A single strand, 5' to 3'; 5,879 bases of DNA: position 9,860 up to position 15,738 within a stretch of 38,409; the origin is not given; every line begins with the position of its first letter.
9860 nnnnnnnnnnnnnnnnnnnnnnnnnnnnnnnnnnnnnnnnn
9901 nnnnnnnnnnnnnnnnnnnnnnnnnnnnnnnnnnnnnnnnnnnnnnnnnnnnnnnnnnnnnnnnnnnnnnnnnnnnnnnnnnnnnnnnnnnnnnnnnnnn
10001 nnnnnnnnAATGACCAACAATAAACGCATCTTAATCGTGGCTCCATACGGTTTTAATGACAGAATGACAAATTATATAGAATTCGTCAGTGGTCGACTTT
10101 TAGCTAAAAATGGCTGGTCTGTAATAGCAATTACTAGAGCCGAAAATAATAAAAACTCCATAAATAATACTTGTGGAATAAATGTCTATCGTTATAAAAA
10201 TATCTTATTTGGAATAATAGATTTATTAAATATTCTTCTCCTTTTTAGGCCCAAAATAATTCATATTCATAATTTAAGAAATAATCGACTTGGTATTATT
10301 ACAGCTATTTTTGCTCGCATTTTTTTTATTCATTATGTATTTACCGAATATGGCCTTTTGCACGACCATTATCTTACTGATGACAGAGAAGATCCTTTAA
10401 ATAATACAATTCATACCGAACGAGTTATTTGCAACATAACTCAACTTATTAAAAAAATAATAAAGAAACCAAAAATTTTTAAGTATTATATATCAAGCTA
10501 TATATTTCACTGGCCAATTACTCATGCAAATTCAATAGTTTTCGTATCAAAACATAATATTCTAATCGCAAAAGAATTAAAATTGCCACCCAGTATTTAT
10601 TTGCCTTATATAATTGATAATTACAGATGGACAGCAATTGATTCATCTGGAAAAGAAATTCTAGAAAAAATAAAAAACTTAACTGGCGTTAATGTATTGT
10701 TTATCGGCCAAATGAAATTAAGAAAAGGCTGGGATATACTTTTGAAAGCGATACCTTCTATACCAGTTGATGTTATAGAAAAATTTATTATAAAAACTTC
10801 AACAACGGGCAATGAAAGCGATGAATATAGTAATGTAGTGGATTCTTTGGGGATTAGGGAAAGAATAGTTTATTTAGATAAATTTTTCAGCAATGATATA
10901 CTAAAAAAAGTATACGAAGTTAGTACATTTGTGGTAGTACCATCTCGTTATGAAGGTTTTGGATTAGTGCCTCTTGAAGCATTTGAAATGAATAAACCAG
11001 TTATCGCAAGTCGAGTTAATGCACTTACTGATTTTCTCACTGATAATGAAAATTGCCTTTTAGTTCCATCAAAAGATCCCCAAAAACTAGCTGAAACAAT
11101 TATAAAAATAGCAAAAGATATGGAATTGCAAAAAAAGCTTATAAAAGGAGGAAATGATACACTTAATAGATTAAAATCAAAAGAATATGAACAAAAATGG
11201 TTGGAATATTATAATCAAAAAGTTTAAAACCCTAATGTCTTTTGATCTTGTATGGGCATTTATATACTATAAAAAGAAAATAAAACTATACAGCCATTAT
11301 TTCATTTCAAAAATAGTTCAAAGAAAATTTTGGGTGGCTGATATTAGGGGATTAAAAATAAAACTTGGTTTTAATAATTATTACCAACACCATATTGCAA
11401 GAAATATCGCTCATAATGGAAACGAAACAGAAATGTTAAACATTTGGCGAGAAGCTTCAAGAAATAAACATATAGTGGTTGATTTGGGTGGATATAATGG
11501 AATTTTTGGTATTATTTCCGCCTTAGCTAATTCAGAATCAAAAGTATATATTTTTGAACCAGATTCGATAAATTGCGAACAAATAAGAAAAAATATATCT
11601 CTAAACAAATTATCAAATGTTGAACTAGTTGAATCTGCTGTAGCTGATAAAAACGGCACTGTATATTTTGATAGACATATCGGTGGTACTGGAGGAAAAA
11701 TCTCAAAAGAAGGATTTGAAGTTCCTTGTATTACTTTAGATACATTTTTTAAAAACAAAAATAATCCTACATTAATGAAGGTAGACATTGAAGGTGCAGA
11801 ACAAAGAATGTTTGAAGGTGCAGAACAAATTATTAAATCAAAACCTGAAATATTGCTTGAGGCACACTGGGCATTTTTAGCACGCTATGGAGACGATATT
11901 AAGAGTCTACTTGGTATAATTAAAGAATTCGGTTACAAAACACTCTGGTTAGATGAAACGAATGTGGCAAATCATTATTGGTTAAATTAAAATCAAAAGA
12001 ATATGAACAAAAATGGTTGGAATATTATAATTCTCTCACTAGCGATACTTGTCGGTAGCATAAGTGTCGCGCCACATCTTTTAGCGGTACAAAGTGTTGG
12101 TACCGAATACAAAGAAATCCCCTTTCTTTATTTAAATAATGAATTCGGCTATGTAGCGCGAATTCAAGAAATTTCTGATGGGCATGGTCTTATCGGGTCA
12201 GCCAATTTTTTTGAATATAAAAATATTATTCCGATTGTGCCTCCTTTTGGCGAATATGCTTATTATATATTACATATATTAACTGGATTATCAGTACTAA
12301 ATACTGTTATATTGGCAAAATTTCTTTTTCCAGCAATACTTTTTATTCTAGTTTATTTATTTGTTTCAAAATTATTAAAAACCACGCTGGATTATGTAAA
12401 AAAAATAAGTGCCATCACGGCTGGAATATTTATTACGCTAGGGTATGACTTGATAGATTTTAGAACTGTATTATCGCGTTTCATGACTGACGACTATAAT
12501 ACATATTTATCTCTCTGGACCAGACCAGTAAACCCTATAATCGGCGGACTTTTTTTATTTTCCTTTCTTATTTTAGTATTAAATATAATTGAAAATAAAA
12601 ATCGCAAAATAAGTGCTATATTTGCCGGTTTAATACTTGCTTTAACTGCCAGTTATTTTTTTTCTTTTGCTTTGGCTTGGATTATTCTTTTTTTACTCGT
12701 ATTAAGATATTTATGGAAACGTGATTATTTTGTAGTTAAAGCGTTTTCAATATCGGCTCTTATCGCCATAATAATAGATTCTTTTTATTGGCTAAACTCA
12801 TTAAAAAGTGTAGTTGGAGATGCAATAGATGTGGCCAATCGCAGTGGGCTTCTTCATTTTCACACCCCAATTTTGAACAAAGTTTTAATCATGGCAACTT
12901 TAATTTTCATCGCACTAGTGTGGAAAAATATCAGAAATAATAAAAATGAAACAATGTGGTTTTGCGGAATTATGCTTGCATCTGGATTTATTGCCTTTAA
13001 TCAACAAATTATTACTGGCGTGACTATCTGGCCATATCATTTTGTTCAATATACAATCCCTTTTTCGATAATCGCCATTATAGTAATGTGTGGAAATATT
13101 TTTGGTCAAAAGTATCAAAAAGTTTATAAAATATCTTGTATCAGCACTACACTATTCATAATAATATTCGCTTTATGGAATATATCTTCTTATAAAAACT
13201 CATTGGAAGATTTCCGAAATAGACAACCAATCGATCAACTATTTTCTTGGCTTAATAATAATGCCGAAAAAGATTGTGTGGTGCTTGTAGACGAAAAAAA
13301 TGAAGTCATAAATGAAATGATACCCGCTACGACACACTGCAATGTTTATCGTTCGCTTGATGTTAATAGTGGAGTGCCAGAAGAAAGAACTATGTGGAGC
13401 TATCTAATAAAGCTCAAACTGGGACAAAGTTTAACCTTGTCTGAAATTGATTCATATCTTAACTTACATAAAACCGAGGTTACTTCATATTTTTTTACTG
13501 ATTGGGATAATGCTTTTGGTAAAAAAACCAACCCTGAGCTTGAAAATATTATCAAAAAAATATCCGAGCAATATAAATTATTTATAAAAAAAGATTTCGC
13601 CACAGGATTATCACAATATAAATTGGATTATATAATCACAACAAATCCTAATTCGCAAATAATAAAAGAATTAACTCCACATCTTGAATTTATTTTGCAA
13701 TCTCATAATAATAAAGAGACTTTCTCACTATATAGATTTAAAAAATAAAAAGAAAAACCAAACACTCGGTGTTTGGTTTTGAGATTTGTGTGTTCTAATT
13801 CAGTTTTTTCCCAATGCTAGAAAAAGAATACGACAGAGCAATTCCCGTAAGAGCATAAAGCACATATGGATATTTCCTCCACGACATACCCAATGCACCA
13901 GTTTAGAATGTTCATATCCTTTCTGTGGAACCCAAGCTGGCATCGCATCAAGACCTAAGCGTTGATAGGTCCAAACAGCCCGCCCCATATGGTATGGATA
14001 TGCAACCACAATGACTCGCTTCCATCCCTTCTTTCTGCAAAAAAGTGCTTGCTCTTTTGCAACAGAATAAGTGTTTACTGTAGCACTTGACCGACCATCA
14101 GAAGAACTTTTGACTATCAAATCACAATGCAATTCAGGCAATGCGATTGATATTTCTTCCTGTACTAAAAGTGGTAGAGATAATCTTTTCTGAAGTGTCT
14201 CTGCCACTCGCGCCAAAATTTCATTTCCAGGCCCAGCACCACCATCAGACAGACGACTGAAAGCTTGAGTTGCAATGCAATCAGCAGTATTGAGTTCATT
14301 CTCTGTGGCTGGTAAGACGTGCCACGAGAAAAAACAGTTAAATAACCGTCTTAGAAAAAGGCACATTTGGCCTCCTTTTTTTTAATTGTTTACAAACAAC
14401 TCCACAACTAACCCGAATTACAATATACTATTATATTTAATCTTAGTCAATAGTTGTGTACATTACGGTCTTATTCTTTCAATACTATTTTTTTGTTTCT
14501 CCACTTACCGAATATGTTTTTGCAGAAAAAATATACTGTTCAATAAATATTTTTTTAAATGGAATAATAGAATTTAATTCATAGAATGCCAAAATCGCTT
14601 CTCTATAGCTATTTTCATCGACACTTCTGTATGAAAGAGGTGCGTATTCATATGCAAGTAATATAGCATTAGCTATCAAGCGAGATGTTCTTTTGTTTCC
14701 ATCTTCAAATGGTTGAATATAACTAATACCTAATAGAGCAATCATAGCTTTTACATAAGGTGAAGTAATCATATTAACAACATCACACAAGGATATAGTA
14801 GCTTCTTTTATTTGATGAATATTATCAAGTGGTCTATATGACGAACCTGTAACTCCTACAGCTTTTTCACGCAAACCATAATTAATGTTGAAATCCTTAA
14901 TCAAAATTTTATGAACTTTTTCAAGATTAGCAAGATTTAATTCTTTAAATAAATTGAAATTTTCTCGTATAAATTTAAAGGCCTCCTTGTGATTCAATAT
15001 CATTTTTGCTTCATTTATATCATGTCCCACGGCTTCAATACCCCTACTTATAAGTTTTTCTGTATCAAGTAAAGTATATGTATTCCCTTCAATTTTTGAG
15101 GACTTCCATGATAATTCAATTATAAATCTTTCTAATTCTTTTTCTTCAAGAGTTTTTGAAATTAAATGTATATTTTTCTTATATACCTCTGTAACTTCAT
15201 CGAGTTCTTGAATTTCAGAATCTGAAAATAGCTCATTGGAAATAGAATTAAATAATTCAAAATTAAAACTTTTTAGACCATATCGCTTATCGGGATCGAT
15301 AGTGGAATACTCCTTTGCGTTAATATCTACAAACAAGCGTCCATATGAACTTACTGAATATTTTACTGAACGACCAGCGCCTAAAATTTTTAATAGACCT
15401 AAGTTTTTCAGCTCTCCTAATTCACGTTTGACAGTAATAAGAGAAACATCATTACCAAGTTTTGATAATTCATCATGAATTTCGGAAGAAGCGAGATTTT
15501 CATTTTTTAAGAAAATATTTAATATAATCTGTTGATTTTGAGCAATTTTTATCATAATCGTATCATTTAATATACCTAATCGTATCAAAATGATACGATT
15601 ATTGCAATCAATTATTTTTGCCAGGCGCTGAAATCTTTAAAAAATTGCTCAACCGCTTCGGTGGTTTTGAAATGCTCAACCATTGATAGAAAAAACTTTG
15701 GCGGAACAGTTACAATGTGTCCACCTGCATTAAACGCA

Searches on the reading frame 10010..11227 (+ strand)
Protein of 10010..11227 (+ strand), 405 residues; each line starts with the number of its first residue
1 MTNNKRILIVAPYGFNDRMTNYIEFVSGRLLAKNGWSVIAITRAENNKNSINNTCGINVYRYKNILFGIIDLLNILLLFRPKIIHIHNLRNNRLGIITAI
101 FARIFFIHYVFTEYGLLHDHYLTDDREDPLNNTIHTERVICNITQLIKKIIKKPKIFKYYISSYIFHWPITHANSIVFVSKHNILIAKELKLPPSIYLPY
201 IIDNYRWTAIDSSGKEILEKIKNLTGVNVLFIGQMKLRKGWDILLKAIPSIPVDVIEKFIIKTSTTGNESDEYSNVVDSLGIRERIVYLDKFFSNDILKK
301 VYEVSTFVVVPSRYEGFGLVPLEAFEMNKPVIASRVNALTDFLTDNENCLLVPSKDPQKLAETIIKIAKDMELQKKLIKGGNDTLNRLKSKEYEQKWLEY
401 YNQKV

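Call 7: search_protein_families(library=pfam, proteins=[window:10010-11227:+], max_evalue=0.001)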
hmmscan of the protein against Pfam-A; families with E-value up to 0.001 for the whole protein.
window:10010-11227:+ (405 aa): 3 families
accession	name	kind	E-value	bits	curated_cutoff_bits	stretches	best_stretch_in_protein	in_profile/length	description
PF00534.26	Glycos_transf_1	-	1.2e-25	90.5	26.4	1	225-381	14-169/172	Glycosyl transferases group 1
PF13692.12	Glyco_trans_1_4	-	4.6e-25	89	27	1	228-370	3-142/142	Glycosyl transferases group 1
PF20706.3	GT4-conflict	-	2.1e-07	30.7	26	1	226-346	197-323/385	Family 4 Glycosyltransferase in conflict systems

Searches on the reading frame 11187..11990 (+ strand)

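Call 8: search_protein_families(library=ncbifam, proteins=[window:11187-11990:+], max_evalue=0.001)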
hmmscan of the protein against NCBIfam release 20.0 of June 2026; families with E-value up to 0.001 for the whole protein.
window:11187-11990:+ (267 aa): 6 families
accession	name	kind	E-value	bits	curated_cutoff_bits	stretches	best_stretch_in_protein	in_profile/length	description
TIGR01444.1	fkbM_fam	subfamily_domain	1e-23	84.4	37.7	1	97-227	2-143/143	FkbM family methyltransferase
TIGR00138.1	rsmG_gidB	equivalog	3.7e-05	23.5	99.5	1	82-162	33-113/183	16S rRNA (guanine(527)-N(7))-methyltransferase RsmG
TIGR00406.1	prmA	equivalog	0.00033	20.2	183.15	1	89-152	155-217/288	50S ribosomal protein L11 methyltransferase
NF047824.1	tRNAwyosineTaw2Meth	equivalog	0.00072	19.3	350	0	88-150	88-150/245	tRNA(Phe) (4-demethylwyosine(37)-C(7)) aminocarboxypropyltransferase Taw2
TIGR02469.1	CbiT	equivalog_domain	0.00077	19.7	78.3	0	93-172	19-101/124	precorrin-6Y C5,15-methyltransferase (decarboxylating) subunit CbiT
NF001786.0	PRK00517.2-4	equivalog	0.00095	18.4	327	0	77-157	127-205/277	50S ribosomal protein L11 methyltransferase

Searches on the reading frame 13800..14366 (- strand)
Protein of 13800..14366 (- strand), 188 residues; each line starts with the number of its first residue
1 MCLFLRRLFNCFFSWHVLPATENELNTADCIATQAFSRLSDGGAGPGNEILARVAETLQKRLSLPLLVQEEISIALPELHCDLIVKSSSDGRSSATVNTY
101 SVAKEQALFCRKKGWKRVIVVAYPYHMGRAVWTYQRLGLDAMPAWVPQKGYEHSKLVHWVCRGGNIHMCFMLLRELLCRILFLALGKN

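Call 5: search_protein_families(library=pfam, proteins=[window:13800-14366:-], max_evalue=0.001)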
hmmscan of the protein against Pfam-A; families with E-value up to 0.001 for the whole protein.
window:13800-14366:- (188 aa): 1 family
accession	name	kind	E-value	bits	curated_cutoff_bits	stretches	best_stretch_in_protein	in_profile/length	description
PF02698.23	DUF218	-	4.1e-05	24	27.6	1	93-158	66-110/133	DUF218 domain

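Call 8: search_protein_families(library=ncbifam, proteins=[window:13800-14366:-], max_evalue=0.001)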
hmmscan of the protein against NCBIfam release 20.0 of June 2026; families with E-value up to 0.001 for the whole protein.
window:13800-14366:- (188 aa): 0 families

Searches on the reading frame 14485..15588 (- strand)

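Call 5: search_protein_families(library=pfam, proteins=[window:14485-15588:-], max_evalue=0.001)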
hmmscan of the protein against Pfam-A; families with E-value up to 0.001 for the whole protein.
window:14485-15588:- (367 aa): 3 families
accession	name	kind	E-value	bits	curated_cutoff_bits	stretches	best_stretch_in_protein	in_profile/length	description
PF02661.23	Fic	-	1.8e-12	48.4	24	1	217-310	2-93/93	Fic/DOC family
PF01475.25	FUR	-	0.00012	22.6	23.1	1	13-72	4-65/121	Ferric uptake regulator family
PF01316.27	Arg_repressor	-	0.0009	19.4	27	0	16-83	4-68/70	Arginine repressor, DNA binding domain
